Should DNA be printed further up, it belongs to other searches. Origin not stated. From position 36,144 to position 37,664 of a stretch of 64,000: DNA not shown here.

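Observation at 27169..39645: Minus-strand glycan operon combining a CDP-3,6-dideoxyhexose-type pathway (no E3 reductase visible) with GT11 fucosyltransferases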

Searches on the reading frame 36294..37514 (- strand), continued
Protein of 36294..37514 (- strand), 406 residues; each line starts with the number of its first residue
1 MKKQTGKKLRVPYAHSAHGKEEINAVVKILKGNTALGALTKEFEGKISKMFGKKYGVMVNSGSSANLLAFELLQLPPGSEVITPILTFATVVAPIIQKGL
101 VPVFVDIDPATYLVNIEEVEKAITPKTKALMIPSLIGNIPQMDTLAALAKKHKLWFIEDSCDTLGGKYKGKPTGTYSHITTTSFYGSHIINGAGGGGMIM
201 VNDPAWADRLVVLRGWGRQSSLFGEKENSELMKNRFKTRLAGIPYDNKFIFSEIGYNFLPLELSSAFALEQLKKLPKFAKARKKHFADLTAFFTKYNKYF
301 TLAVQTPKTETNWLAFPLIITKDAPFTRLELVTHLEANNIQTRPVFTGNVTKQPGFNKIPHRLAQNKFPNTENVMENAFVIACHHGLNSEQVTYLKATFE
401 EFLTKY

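Call 39: find_encoding_contigs(protein=P0123, flank=8000, max_places=2)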
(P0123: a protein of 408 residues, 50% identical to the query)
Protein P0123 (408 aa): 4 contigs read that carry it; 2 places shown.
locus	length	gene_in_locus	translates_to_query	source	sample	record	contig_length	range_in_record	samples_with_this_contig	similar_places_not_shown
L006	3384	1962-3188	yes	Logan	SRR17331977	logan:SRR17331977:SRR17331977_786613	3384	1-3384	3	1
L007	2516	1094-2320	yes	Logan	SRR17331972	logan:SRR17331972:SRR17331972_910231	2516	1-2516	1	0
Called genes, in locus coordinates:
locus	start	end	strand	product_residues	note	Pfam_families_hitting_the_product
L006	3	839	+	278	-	?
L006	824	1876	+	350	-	PF04321:RmlD_sub_bind (weak), PF01370:Epimerase, PF02719:Polysacc_synt_2, PF07993:NAD_binding_4 (faint), PF16363:GDP_Man_Dehyd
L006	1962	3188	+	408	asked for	PF00155:Aminotran_1_2 (weak), PF01041:DegT_DnrJ_EryC1, PF01212:Beta_elim_lyase (weak)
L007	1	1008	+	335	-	?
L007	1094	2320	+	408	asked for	PF00155:Aminotran_1_2 (weak), PF01041:DegT_DnrJ_EryC1, PF01212:Beta_elim_lyase (weak)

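Call 40: find_encoding_contigs(protein=P0142, flank=8000, max_places=2)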
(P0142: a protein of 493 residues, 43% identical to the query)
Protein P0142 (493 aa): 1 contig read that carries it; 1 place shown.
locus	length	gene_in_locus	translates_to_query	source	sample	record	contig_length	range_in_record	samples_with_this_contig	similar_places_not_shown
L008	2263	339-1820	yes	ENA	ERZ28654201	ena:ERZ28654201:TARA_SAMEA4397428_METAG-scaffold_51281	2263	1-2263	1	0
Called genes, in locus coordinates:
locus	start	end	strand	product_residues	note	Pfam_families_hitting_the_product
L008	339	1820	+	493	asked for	PF01041:DegT_DnrJ_EryC1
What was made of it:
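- Tried and rejected: Context lookups for P0123 and P0142 returned only 2-3 kb contigs (calls 39, 40).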

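Call 63: find_related_loci(query=A3, collection=genome_contigs, flank=10000)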
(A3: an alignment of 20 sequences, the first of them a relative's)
Query A3 (406 aa) in genome_contigs; peptide patterns used: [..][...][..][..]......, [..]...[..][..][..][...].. (x = any residue, [..] = any of these).
600 stretches matched a pattern (row limit reached: there are more); 598 encode a relative of the query (tblastn E <= 1e-3); the best 80 are kept; 80 distinct loci.
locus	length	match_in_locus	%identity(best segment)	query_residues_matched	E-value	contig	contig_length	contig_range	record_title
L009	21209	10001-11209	78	1-406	0e+0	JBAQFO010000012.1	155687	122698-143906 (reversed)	MAG: Minisyncoccia bacterium isolate MFD12003_ilm_asm_bin26 k127_82113, whole genome shotgun sequence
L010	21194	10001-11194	76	9-406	0e+0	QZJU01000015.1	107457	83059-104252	MAG: Candidatus Parcubacteria bacterium isolate SURF_31 contig-100_125_length_107457_read_count_18777470, whole genome s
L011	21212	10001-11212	71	1-404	0e+0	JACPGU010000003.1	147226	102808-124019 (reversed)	MAG: Candidatus Microgenomates bacterium isolate NC_groundwater_396_Ag_B-0.1um_42_16 GD18-4_B1_scaffold_428635, whole ge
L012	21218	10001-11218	72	1-406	0e+0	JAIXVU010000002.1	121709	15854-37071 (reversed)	MAG: bacterium isolate D1_MAG_00076 pond_D1_MAG_00076_000000000012, whole genome shotgun sequence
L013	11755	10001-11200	75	7-406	0e+0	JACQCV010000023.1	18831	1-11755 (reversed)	MAG: Candidatus Vogelbacteria bacterium isolate NC_groundwater_977_Pr1_S-0.2um_41_15 Montesol18-Sp2_coassembly_scaffold_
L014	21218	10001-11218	71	1-406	0e+0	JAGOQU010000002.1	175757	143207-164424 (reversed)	MAG: Candidatus Paceibacterota bacterium isolate Gw_Eff_bin_22 Gw_Eff_66_length_175757_cov_10.609776, whole genome shotg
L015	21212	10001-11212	65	1-406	0e+0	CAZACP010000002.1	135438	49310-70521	MAG TPA_asm: uncultured Candidatus Saccharibacteria bacterium isolate SRP135725_co1_375 genome assembly, contig: NODE_55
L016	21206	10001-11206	64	5-406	0e+0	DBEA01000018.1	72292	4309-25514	MAG TPA_asm: Patescibacteria group bacterium UBA918 UBA918_contig_60, whole genome shotgun sequence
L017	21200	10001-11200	61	7-406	4e-171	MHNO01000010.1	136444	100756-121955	MAG: Candidatus Ryanbacteria bacterium RIFCSPHIGHO2_02_FULL_45_17b rifcsphigho2_02_scaffold_472, whole genome shotgun se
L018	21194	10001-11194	61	9-406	2e-168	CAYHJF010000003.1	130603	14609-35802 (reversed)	MAG TPA_asm: uncultured Candidatus Saccharibacteria bacterium isolate ERP119705_co13_650 genome assembly, contig: NODE_1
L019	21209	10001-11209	59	1-403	7e-167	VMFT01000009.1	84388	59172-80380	MAG: Parcubacteria group bacterium Gr01-1014_29 G01um101429_scaffold_336, whole genome shotgun sequence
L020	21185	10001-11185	61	7-403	2e-159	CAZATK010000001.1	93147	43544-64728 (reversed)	MAG TPA_asm: uncultured Candidatus Saccharibacteria bacterium isolate SRP178908_co1_176 genome assembly, contig: NODE_10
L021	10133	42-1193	59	21-406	2e-154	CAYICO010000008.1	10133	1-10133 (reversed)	MAG TPA_asm: uncultured Candidatus Saccharibacteria bacterium isolate ERP119705_co1_849 genome assembly, contig: NODE_93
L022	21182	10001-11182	60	10-405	1e-153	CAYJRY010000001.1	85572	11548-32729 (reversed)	MAG TPA_asm: uncultured Gammaproteobacteria bacterium isolate ERP125453_co1_466 genome assembly, contig: NODE_137_length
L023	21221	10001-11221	55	2-406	3e-153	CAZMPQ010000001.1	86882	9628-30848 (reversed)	MAG TPA_asm: uncultured Candidatus Saccharibacteria bacterium isolate SRP237561_co1_44 genome assembly, contig: NODE_347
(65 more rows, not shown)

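Call 65: search_dna_similar(query=window:36294-37514:-, collection=plasmids, mode=protein, max_evalue=1e-40, max_rows=30)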
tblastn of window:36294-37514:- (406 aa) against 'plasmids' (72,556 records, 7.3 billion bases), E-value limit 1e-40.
Records with a match: 66; places in all: 66; records where one place covers at least 80% of the query: 66.
Best place of each record, by identity: <60% 66.
By first word of the organism name: Streptomyces 28; Ensifer 7; Roseibium 6; Sinorhizobium 5; Labrenzia 4; Rhodococcus 2; Azospirillum 2; Salmonella 2; Leisingera 1; Palleronia 1; and 8 more.
By predicted mobility (MOB-suite, as given by PLSDB): non-mobilizable 59; mobilizable 6; conjugative 1.
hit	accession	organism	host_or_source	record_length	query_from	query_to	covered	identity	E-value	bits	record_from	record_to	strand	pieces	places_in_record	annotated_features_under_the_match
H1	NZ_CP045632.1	Roseibium aggregatum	-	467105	9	406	98%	50.8%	1e-118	386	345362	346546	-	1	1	DegT/DnrJ/EryC1/StrS family aminotransferase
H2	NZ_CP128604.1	Roseibium aggregatum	cell culture,marine biofilms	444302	9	406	98%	50.8%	1e-118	386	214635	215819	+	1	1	DegT/DnrJ/EryC1/StrS family aminotransferase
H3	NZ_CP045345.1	Labrenzia sp. THAF187b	pure culture,Surface of a polyethylene ...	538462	9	406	98%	50.8%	1e-118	386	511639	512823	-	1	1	DegT/DnrJ/EryC1/StrS family aminotransferase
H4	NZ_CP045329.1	Labrenzia sp. THAF191b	pure culture,Surface of a polyethylene ...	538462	9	406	98%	50.8%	1e-118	386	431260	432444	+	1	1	DegT/DnrJ/EryC1/StrS family aminotransferase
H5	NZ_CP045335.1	Labrenzia sp. THAF191a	pure culture,Surface of a polyethylene ...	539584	9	406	98%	50.8%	1e-118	386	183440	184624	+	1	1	DegT/DnrJ/EryC1/StrS family aminotransferase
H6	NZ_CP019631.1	Roseibium algicola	Rhodosorus marinus,cell culture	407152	9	406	98%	50.5%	1e-117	384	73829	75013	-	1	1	DegT/DnrJ/EryC1/StrS family aminotransferase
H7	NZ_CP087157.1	Roseibium aggregatum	cell culture,seawater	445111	9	406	98%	50.5%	1e-117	384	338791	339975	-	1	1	DegT/DnrJ/EryC1/StrS family aminotransferase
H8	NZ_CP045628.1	Roseibium aggregatum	-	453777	9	406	98%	50.5%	1e-117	384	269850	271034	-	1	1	DegT/DnrJ/EryC1/StrS family aminotransferase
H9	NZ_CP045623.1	Roseibium aggregatum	-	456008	9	406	98%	50.5%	1e-117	384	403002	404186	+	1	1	DegT/DnrJ/EryC1/StrS family aminotransferase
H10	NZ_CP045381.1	Labrenzia sp. THAF35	pure culture,Surface of a polyethylene ...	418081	9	406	98%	50.5%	1e-117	384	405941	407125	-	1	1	DegT/DnrJ/EryC1/StrS family aminotransferase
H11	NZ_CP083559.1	Leisingera sp. S132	-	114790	8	406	98%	50.1%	7e-121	393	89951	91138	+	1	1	DegT/DnrJ/EryC1/StrS family aminotransferase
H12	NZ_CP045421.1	Palleronia sp. THAF1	pure culture,Surface of a polyethylene ...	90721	9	406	98%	49.7%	6e-122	396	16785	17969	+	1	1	aminotransferase class I/II-fold pyridoxal phosphate-dependent enzyme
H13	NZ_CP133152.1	Sinorhizobium chiapasense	Acaciella angustissima,cell culture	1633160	7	406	99%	49.5%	1e-121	395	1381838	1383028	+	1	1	none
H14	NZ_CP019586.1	Sinorhizobium meliloti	Medicago arborea,tissue sample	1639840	8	406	98%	49.1%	6e-119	387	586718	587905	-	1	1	none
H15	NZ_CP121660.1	Sinorhizobium terangae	Desmanthus virgatus,cell culture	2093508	9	406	98%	48.7%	1e-119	389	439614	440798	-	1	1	none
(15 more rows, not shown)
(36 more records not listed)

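Call 66: get_annotated_region(hit=H11, flank=9000)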
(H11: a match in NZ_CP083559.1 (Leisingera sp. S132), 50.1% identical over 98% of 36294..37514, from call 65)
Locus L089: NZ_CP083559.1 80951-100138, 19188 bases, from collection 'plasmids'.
description: Leisingera sp. S132 plasmid unnamed6, complete sequence
organism: Leisingera sp. S132 (NCBI taxid 2867016)
taxonomy: Bacteria; Pseudomonadota; Alphaproteobacteria; Rhodobacterales; Roseobacteraceae; Leisingera; Leisingera sp. S132
host: -; source: -; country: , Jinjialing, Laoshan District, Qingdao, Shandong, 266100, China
typing (MOB-suite, as given by PLSDB): non-mobilizable; replicon rep_cluster_252,rep_cluster_735
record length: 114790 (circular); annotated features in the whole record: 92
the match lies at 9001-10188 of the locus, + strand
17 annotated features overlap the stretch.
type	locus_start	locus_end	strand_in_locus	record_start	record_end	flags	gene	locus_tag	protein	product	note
CDS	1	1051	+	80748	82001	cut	-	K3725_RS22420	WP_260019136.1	polysaccharide biosynthesis/export family protein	GO:0015774 - polysaccharide transport [Evidence IEA]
CDS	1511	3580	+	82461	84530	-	-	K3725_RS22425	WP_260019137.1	nucleoside-diphosphate sugar epimerase/dehydratase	GO:0000271 - polysaccharide biosynthetic process [Evidence IEA]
CDS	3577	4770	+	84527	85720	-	-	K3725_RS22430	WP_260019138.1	glycosyltransferase family 4 protein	-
CDS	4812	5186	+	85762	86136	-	-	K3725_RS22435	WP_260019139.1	GtrA family protein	GO:0000271 - polysaccharide biosynthetic process [Evidence IEA]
CDS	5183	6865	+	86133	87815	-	-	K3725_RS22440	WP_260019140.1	hypothetical protein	-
CDS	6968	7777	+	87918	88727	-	rfbF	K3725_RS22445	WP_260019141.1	glucose-1-phosphate cytidylyltransferase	GO:0009103 - lipopolysaccharide biosynthetic process [Evidence IEA]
CDS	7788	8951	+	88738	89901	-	rfbG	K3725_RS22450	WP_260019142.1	CDP-glucose 4,6-dehydratase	GO:0009243 - O antigen biosynthetic process [Evidence IEA]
CDS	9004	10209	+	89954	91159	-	-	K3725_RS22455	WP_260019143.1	DegT/DnrJ/EryC1/StrS family aminotransferase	-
CDS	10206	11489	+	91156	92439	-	-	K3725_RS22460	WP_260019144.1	class I SAM-dependent methyltransferase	-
CDS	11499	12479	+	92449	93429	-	-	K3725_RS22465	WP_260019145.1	NAD(P)-dependent oxidoreductase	-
CDS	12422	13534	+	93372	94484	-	-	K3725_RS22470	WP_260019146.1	glycosyltransferase family 2 protein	-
CDS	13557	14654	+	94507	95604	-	-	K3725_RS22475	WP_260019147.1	glycosyltransferase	-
CDS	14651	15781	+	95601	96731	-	-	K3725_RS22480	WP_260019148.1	glycosyltransferase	-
CDS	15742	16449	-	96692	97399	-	-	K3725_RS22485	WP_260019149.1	HAD family hydrolase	-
CDS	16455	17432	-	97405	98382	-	-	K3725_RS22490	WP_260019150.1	ATP-grasp domain-containing protein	-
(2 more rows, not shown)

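Call 67: get_annotated_region(hit=H1, flank=9000)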
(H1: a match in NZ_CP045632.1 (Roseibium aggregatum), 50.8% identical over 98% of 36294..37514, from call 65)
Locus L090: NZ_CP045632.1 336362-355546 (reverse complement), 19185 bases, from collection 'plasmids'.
description: Roseibium aggregatum strain ZYF612 plasmid unnamed1, complete sequence
organism: Roseibium aggregatum (NCBI taxid 187304)
taxonomy: Bacteria; Pseudomonadota; Alphaproteobacteria; Hyphomicrobiales; Stappiaceae; Roseibium; Roseibium aggregatum
host: -; source: -; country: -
typing (MOB-suite, as given by PLSDB): non-mobilizable
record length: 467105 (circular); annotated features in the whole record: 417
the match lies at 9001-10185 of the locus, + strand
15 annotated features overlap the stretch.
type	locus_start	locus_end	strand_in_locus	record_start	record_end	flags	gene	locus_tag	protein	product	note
CDS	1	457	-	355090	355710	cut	-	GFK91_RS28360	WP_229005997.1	sugar transferase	GO:0006486 - protein glycosylation [Evidence IEA]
CDS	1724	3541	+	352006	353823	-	-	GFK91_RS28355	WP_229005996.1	nucleoside-diphosphate sugar epimerase/dehydratase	GO:0000271 - polysaccharide biosynthetic process [Evidence IEA]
CDS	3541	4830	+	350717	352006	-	-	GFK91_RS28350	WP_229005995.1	glycosyltransferase family 4 protein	-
CDS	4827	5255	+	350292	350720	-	-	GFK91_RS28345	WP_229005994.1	GtrA family protein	GO:0000271 - polysaccharide biosynthetic process [Evidence IEA]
CDS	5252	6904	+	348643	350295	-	-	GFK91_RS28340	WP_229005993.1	glycosyltransferase family 39 protein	-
CDS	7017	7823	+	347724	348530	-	rfbF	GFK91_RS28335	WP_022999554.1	glucose-1-phosphate cytidylyltransferase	GO:0009103 - lipopolysaccharide biosynthetic process [Evidence IEA]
CDS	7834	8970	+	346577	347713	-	rfbG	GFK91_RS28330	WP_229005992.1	CDP-glucose 4,6-dehydratase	GO:0009243 - O antigen biosynthetic process [Evidence IEA]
CDS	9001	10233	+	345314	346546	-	-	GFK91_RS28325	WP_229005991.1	DegT/DnrJ/EryC1/StrS family aminotransferase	-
CDS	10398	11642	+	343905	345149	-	-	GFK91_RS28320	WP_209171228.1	class I SAM-dependent methyltransferase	-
CDS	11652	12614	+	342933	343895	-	-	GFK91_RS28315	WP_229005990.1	NAD(P)-dependent oxidoreductase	-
CDS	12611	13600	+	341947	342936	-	-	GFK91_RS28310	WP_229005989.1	glycosyltransferase family 2 protein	-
CDS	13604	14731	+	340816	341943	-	-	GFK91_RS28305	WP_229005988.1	glycosyltransferase family 4 protein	-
CDS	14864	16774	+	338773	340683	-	-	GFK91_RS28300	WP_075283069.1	polysaccharide biosynthesis tyrosine autokinase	-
CDS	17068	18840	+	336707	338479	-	-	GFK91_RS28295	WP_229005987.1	hypothetical protein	-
CDS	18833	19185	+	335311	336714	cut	-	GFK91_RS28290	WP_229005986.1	hypothetical protein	-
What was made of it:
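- On E1 / RfbH (Fe-S, PMP-dependent CDP-sugar 3-dehydrase): PGAP names the relatives 'DegT family aminotransferase' (calls 66, 67).
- In every annotated context a reductase follows the enzyme, which fits a keto product rather than an amino product (calls 66, 67). In Alphaproteobacteria the same dehydratase type is followed by a methyltransferase and an oxidoreductase rather than RmlC and the SDR, so the tailoring steps are modular (calls 66, 67).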

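Call 88: predict_structure(alignment_id=A4)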
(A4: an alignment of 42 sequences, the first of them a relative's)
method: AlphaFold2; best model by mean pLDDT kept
length: 406 residues; sequences in the alignment: 42
mean_pLDDT: 94.5   pTM: 0.92
mean pLDDT of the five models: 94.5, 94.4, 94.1, 93.3, 93.3
residues with pLDDT >= 90: 350; 70-90: 50; 50-70: 2; < 50: 4
segments of 3 or more residues with pLDDT < 50: 1-4
pLDDT, mean of each block of 10 residues (from residue 1): 65 92 97 91 98 98 98 98 94 97 96 95 98 94 98 98 91 98 94 95 98 93 84 88 92 94 97 96 96 98 95 93 97 98 94 93 96 97 95 98 96
secondary structure, 60 per line:
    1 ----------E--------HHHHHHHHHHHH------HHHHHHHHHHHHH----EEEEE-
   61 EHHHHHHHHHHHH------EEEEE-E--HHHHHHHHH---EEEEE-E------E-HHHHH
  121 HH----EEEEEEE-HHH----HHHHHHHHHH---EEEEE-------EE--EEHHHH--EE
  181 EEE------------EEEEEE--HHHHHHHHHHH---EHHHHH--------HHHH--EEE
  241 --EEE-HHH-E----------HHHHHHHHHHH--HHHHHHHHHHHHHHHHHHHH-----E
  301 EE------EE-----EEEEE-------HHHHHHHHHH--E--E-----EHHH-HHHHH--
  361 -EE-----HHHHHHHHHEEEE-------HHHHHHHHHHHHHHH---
elements in order: H20-31 H38-50 E55-59 H62-73 E80-84 H89-97 E101-105 H116-122 E127-133 H142-151 E155-159 H173-176 E179-183 E196-201 H204-214 H219-223 H232-235 E238-240 E243-245 H262-272 H275-294 E300-302 E316-320 H328-337 H354-358 H369-377 E378-381 H389-403

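Call 90: fold_search(model_id=the predicted structure, library=pdb)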
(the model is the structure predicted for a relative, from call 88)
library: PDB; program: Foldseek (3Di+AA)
matches with E <= 10: 1954; with E <= 0.001: 1479
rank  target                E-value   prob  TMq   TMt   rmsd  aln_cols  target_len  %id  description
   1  3bcx_A                1.5e-41  1.00  0.88  0.85   2.9       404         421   34  E1 Dehydrase (released 2007-11-27)
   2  3bcx_B                1.4e-40  1.00  0.88  0.85   2.5       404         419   34  E1 Dehydrase (released 2007-11-27)
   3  3bb8_A                6.2e-40  1.00  0.88  0.85   2.9       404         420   34  E1 Dehydrase H220K Mutant (released 2008-09-16)
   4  2gms_B                5.4e-37  1.00  0.85  0.88   3.2       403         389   30  E coli GDP-4-keto-6-deoxy-D-mannose-3-dehydratase with bound hydrated PLP (released 2006-09-05)
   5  3b8x_A                1.5e-36  1.00  0.84  0.88   3.4       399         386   30  Crystal structure of GDP-4-keto-6-deoxymannose-3-dehydratase (ColD) H188N mutant with bound GDP-perosamine (released 2007-11-27)
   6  3b8x_B                1.5e-36  1.00  0.84  0.87   3.4       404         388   30  Crystal structure of GDP-4-keto-6-deoxymannose-3-dehydratase (ColD) H188N mutant with bound GDP-perosamine (released 2007-11-27)
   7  2gms_A                2.5e-36  1.00  0.84  0.88   3.4       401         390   30  E coli GDP-4-keto-6-deoxy-D-mannose-3-dehydratase with bound hydrated PLP (released 2006-09-05)
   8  3gr9_A                3.4e-36  1.00  0.84  0.89   3.2       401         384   30  Crystal structure of ColD H188K S187N (released 2009-06-16)
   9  3gr9_G                7.0e-36  1.00  0.85  0.89   3.2       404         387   30  Crystal structure of ColD H188K S187N (released 2009-06-16)
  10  2r0t_A                1.3e-35  1.00  0.85  0.89   3.2       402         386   30  Crystal structure of GDP-4-keto-6-deoxymannose-3-dehydratase with a trapped PLP-glutamate geminal diamine (released 2007-12-18)
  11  3gr9_C                2.2e-35  1.00  0.85  0.88   3.2       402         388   30  Crystal structure of ColD H188K S187N (released 2009-06-16)
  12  3gr9_E                9.7e-35  1.00  0.84  0.89   3.2       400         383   30  Crystal structure of ColD H188K S187N (released 2009-06-16)
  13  3gr9_F                1.0e-34  1.00  0.85  0.89   3.2       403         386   30  Crystal structure of ColD H188K S187N (released 2009-06-16)
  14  7b0m                  2.3e-34  1.00  0.85  0.93   2.2       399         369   29  Sugar transaminase from a metagenome collected from troll oil field production water (released 2021-12-01)
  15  3gr9_D                3.7e-34  1.00  0.83  0.89   3.1       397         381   30  Crystal structure of ColD H188K S187N (released 2009-06-16)
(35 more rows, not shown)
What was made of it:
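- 36294..37514 (-): Cluster-less E1-like sugar 3-dehydratase: DegT fold, His188 in place of the Schiff-base Lys, no [2Fe-2S] ligands. The AlphaFold2 model has pLDDT 94.5; Foldseek gives E1 TM 0.88 and ColD TM 0.85 (calls 88, 90).
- On E1 / RfbH (Fe-S, PMP-dependent CDP-sugar 3-dehydrase): AlphaFold2 model matches 3bcx at TM 0.88 (call 90).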
